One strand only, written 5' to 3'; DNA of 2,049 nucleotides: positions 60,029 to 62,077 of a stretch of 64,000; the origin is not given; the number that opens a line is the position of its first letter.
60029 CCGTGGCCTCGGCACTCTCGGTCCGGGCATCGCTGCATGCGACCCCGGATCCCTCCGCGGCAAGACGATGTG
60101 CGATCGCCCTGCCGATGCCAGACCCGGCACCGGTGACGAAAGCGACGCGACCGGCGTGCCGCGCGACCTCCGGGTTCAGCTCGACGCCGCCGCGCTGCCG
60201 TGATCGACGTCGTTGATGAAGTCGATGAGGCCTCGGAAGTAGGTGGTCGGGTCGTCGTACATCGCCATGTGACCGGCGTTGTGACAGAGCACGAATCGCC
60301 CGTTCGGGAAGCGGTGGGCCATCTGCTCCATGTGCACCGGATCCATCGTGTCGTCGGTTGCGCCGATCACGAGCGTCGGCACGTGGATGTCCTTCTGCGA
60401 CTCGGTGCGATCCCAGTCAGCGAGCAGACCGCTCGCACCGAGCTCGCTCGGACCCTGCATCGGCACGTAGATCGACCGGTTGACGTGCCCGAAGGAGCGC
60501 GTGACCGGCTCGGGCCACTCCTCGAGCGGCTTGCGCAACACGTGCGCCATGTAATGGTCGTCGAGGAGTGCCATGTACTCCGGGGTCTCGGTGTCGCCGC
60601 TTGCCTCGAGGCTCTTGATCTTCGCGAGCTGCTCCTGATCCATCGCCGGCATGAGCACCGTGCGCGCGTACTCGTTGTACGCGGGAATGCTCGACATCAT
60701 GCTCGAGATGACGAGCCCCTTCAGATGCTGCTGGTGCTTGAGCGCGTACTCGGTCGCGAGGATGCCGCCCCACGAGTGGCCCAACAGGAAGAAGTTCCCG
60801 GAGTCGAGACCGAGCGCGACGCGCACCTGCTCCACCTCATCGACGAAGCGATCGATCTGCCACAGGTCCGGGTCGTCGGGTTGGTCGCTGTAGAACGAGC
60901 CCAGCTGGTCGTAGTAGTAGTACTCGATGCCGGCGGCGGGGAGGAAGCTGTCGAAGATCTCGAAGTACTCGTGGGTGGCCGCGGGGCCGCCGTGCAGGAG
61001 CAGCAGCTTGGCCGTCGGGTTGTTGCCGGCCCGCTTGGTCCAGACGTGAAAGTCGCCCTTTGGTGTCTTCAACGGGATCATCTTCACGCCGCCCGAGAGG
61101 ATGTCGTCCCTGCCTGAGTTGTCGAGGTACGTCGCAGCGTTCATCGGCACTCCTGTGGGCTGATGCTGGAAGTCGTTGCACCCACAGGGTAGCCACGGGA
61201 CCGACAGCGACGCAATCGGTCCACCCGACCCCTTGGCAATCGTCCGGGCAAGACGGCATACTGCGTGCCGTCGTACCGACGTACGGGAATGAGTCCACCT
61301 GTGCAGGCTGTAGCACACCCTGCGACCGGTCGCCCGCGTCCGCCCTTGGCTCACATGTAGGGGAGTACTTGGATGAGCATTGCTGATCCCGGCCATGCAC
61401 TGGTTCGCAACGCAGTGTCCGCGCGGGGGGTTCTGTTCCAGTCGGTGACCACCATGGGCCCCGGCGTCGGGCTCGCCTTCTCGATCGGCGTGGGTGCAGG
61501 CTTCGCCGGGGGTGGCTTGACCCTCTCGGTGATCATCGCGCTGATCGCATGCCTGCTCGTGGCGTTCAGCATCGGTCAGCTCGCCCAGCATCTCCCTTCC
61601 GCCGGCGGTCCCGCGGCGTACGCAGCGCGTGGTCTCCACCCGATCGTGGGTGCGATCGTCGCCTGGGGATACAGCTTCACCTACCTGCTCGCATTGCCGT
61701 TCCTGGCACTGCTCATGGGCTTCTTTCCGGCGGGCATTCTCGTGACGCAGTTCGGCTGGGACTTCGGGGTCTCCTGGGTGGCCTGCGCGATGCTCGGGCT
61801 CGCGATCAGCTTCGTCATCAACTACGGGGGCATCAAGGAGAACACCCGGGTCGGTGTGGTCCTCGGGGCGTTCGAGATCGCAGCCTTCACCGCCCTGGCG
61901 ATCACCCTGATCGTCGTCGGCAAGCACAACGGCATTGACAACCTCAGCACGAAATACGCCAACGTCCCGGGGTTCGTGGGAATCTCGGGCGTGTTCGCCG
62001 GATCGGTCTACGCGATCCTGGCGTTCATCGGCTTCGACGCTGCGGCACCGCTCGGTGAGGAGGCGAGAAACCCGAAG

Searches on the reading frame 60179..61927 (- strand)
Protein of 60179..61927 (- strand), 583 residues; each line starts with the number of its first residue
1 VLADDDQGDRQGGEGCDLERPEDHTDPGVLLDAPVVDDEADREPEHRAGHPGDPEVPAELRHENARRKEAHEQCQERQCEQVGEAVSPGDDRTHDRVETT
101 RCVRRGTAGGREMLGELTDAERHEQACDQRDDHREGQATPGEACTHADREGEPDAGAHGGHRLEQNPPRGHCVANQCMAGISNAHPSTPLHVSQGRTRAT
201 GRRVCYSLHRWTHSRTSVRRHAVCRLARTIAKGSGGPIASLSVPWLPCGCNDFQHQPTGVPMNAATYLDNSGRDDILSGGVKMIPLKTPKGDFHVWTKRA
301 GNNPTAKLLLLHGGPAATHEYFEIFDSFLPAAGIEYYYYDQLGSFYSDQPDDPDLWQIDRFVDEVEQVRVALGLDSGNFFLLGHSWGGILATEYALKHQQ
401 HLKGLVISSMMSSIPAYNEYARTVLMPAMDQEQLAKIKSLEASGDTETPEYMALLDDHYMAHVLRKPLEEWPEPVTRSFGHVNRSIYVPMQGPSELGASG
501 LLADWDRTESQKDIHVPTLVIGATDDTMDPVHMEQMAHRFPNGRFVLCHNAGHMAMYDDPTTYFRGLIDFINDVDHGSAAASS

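Call 73: search_protein_families(library=pfam, proteins=[window:60179-61927:-], max_evalue=0.00001)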
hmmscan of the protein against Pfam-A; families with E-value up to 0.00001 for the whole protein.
window:60179-61927:- (583 aa): 3 families
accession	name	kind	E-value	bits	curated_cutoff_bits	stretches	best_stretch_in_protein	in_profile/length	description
PF00561.26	Abhydrolase_1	-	4.4e-26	92.5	25.8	1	308-560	3-245/245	alpha/beta hydrolase fold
PF12697.13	Abhydrolase_6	-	5.7e-18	66.8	26.3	1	308-562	1-213/217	Alpha/beta hydrolase family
PF12146.15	Hydrolase_4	-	5.3e-16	59.1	27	1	303-423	2-121/239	Serine aminopeptidase, S33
